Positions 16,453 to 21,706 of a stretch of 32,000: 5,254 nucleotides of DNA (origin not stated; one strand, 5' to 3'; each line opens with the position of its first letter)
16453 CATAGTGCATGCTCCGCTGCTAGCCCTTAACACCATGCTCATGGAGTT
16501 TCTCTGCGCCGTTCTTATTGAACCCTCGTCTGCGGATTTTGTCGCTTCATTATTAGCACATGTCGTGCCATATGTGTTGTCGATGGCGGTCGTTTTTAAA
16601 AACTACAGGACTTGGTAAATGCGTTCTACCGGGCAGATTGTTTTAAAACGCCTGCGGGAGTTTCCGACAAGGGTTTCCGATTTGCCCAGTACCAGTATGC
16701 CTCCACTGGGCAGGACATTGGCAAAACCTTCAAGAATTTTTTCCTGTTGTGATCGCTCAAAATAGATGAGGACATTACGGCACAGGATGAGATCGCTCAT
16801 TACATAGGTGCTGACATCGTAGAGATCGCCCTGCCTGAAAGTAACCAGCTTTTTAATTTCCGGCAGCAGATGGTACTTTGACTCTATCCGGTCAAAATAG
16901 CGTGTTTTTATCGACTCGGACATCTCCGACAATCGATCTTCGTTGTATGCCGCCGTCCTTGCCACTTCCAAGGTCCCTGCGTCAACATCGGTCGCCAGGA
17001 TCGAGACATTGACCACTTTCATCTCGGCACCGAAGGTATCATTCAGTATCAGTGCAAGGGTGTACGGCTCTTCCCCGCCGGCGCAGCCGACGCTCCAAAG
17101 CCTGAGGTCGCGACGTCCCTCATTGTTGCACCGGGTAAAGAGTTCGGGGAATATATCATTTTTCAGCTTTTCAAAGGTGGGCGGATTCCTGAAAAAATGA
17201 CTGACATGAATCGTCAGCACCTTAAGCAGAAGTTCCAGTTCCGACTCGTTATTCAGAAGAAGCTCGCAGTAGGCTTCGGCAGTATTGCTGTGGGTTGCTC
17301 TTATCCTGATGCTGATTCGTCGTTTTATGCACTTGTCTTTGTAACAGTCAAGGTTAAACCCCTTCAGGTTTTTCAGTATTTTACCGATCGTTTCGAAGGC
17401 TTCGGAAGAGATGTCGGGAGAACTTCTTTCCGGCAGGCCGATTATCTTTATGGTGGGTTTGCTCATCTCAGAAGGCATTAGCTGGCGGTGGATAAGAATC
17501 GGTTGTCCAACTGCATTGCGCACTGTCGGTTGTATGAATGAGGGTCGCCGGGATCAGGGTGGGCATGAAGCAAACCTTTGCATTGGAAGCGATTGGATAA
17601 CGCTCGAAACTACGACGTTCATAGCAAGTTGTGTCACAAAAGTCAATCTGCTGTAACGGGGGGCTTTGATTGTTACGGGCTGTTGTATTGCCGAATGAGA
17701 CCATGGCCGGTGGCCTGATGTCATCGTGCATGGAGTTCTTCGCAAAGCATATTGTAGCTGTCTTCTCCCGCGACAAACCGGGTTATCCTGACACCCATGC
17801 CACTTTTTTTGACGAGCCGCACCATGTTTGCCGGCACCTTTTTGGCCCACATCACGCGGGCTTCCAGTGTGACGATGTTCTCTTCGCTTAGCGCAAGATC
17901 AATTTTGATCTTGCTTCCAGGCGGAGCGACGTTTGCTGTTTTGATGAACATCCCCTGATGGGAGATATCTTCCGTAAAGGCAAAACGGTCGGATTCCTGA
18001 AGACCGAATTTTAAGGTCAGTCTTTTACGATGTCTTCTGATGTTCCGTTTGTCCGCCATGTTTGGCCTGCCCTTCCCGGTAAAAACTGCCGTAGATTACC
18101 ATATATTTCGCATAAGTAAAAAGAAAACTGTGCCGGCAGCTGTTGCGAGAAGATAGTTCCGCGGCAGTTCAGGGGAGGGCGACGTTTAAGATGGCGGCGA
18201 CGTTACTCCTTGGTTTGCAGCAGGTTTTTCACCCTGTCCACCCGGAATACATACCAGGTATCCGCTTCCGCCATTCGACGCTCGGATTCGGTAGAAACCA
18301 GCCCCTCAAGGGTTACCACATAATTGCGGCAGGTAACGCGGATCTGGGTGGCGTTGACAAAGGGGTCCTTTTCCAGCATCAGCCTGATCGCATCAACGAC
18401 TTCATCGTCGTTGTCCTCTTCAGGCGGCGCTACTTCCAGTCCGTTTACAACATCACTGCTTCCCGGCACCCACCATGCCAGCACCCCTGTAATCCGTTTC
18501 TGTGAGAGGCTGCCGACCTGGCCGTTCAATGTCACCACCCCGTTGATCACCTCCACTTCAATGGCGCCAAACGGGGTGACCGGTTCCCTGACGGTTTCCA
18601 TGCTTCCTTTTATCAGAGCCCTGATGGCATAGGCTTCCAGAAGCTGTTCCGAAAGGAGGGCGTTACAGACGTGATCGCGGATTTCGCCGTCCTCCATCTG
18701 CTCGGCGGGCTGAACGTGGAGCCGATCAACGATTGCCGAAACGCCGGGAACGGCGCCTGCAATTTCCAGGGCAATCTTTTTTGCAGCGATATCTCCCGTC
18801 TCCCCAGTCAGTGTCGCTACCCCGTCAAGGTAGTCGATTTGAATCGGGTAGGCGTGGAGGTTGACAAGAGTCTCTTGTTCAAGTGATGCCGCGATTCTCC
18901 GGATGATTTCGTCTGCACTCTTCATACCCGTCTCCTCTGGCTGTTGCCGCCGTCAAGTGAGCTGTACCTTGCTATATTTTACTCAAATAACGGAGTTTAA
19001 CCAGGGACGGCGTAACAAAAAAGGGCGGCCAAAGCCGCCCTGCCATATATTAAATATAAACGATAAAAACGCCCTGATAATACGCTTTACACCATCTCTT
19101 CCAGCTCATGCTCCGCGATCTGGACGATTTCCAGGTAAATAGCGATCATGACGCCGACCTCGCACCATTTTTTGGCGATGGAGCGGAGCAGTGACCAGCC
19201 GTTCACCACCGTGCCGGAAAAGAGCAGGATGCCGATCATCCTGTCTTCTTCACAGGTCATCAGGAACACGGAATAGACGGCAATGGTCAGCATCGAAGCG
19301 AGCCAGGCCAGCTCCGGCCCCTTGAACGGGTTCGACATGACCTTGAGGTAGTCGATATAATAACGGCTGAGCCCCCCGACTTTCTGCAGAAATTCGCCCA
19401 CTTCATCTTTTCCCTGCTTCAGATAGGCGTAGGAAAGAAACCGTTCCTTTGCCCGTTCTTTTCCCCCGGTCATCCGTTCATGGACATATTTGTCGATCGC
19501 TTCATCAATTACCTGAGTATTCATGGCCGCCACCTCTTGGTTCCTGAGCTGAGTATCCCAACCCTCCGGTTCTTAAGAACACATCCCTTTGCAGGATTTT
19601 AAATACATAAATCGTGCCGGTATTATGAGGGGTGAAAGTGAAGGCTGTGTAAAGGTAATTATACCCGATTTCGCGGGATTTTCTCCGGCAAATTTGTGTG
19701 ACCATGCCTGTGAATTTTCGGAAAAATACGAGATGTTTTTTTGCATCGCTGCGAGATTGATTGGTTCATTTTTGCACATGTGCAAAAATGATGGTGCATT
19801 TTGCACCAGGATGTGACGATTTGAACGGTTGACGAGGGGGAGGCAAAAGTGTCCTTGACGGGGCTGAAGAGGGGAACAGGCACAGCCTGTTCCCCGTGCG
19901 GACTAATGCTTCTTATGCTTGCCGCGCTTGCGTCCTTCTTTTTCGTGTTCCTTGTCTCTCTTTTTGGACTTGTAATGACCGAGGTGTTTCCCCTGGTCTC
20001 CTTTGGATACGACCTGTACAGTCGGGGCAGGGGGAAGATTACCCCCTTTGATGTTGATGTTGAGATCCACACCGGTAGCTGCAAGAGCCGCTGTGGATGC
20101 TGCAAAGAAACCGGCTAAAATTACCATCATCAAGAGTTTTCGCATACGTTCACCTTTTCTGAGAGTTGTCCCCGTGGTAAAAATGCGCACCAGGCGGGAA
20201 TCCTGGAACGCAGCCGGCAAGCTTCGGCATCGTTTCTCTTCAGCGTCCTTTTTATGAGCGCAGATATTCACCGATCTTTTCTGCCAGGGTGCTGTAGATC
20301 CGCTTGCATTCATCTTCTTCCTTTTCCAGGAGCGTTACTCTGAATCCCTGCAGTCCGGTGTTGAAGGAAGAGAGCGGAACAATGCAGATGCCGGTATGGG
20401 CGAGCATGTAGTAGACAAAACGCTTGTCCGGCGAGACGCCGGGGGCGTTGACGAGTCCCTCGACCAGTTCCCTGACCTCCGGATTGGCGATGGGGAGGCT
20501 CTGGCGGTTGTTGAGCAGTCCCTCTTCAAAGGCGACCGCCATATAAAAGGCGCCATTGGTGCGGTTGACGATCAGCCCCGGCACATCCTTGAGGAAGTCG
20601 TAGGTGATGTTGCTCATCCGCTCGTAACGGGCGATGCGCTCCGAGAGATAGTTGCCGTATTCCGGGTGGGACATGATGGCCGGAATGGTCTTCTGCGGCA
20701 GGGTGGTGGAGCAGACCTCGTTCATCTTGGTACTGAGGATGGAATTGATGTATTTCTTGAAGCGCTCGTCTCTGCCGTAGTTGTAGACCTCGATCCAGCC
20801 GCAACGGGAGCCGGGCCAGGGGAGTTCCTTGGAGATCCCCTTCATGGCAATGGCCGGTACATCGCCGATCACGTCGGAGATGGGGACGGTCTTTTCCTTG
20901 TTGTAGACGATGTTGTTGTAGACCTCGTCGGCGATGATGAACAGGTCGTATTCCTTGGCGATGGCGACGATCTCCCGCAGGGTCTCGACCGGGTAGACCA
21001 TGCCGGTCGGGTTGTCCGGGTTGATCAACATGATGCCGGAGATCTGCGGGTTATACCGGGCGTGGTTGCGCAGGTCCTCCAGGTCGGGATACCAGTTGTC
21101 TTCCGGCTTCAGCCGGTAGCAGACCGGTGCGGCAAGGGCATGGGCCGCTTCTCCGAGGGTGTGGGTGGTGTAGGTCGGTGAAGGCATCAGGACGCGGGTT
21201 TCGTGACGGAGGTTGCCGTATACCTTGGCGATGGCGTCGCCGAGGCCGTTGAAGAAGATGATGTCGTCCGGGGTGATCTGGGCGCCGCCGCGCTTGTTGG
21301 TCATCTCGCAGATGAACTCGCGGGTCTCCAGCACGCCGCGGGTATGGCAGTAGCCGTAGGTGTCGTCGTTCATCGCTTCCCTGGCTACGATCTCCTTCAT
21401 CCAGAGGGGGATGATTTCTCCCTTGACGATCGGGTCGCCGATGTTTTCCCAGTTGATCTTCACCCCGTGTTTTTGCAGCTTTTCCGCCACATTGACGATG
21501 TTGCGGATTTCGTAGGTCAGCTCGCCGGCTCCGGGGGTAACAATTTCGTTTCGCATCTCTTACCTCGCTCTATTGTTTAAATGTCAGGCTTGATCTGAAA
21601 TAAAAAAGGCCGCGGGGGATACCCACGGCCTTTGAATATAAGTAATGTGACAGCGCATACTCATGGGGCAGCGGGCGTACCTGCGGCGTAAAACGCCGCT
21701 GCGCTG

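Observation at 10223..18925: Che-like operon lacking CheB/CheD and the CheA P2 domain, embedded among lipid/lipoprotein-binding and c-di-GMP-binding proteins instead of motility genes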

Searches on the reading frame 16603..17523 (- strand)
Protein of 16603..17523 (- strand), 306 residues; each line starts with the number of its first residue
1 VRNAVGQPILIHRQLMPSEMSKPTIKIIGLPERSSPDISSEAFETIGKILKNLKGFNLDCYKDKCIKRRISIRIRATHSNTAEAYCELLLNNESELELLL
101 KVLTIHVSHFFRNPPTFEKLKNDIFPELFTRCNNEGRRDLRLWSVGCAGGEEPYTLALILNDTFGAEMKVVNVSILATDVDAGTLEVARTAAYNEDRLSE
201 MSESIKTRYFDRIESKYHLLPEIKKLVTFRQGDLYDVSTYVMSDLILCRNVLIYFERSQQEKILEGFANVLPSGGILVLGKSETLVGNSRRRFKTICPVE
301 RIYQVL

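Call 3: search_protein_families(library=pfam, proteins=[window:16603-17523:-], max_evalue=0.01)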
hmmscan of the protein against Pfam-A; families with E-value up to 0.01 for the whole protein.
window:16603-17523:- (306 aa): 5 families
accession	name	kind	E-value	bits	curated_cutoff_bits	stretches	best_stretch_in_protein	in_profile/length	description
PF01739.24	CheR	-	5.9e-52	176.4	27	1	107-295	2-188/195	CheR methyltransferase, SAM binding domain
PF03705.20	CheR_N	-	1.8e-10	40.8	27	1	42-92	2-52/53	CheR methyltransferase, all-alpha domain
PF08241.18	Methyltransf_11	-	0.0027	18.7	21.2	0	222-279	43-95/95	Methyltransferase domain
PF13649.12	Methyltransf_25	-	0.0034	18.5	27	0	226-275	47-97/97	Methyltransferase domain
PF13847.12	Methyltransf_31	-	0.0068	16.5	27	0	227-283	56-113/145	Methyltransferase domain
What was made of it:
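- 16603..17523 (-): cheR, the receptor methyltransferase. It takes the place of difB in Geobacter Dif-like clusters. Pfam CheR 5.9e-52 and CheR_N 1.8e-10 (call 3).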

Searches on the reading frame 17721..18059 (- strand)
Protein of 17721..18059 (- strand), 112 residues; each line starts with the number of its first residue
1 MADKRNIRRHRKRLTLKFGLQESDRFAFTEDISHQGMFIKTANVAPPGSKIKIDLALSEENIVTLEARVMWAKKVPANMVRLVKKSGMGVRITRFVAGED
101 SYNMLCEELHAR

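Call 3: search_protein_families(library=pfam, proteins=[window:17721-18059:-], max_evalue=0.01)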
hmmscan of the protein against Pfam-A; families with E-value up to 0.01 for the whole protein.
window:17721-18059:- (112 aa): 1 family
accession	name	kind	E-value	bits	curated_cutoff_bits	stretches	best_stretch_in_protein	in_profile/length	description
PF07238.19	PilZ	-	9.8e-09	35.9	22.5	1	4-92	2-85/102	PilZ domain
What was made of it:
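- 17721..18059 (-): PilZ-domain protein with intact RxxxR and DxSxxG motifs. It is an upstream neighbour only in Geotalea. Pfam PilZ 9.8e-09 (call 3).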

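Call 22: search_protein_families(library=ncbifam, proteins=[window:17721-18059:-], max_evalue=0.001)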
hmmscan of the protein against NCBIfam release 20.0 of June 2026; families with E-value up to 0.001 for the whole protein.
window:17721-18059:- (112 aa): 1 family
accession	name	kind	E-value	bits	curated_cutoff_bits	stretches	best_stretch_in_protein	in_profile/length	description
TIGR02266.1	gmx_TIGR02266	paralog_domain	2.9e-12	46.6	68.7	1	13-94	5-82/96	TIGR02266 family protein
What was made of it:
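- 17721..18059 (-): Hits the TIGR02266 family model below its cut-off (call 22).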

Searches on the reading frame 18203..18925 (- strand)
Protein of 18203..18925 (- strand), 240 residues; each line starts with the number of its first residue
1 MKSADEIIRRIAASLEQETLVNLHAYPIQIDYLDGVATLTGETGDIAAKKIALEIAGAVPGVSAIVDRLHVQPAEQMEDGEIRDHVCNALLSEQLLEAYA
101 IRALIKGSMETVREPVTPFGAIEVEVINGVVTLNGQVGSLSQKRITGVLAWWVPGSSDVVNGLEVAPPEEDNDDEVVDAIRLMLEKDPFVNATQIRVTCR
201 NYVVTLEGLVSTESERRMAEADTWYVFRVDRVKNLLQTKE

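Call 3: search_protein_families(library=pfam, proteins=[window:18203-18925:-], max_evalue=0.01)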
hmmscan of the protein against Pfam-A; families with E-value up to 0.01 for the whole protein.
window:18203-18925:- (240 aa): 1 family
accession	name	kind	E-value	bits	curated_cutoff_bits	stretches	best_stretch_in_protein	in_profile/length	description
PF04972.22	BON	-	1.6e-33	115.2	27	3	115-167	17-69/69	BON domain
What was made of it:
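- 18203..18925 (-): Protein with three BON stretches and no signal peptide. It is an upstream neighbour only in Geotalea. Pfam BON 1.6e-33, three stretches (call 3).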

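Call 22: search_protein_families(library=ncbifam, proteins=[window:18203-18925:-], max_evalue=0.001)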
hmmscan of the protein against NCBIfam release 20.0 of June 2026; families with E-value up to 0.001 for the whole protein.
window:18203-18925:- (240 aa): 4 families
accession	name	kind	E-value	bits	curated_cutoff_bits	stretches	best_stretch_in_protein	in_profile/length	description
NF007858.0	PRK10568.1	equivalog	3.3e-14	53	174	2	22-165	76-204/206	molecular chaperone OsmY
NF008247.1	PRK11023.1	equivalog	7e-06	25.9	184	0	122-221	71-174/192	division/outer membrane stress-associated lipid-binding lipoprotein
NF051434.1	ArfA_OmpATb_N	equivalog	2.8e-05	24.4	81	0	35-89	9-64/114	channel-forming protein ArfA/OmpATb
NF008399.0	PRK11198.1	equivalog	0.00059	20.3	134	0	22-75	39-92/149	peptidoglycan-binding protein LysM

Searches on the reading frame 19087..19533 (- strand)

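Call 5: search_protein_families(library=pfam, proteins=[window:19087-19533:-], max_evalue=0.001)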
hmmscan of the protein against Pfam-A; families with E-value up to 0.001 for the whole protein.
window:19087-19533:- (148 aa): 0 families

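Call 22: search_protein_families(library=ncbifam, proteins=[window:19087-19533:-], max_evalue=0.001)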
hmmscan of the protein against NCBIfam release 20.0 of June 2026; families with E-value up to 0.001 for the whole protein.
window:19087-19533:- (148 aa): 1 family
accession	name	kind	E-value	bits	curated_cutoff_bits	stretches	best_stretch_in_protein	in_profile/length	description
NF045710.1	GSU0071_fam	equivalog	7.6e-64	213.9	99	1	5-141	1-137/138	GSU0071 family protein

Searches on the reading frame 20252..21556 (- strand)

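Call 5: search_protein_families(library=pfam, proteins=[window:20252-21556:-], max_evalue=0.001)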
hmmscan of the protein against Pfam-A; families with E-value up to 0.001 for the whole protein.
window:20252-21556:- (434 aa): 2 families
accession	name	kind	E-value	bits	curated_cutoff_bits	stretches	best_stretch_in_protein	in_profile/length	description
PF00155.27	Aminotran_1_2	-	5.2e-37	128.3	19.7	1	48-414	18-353/361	Aminotransferase class I and II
PF01212.27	Beta_elim_lyase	-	9.2e-05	22.3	27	1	139-215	90-175/288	Beta-eliminating lyase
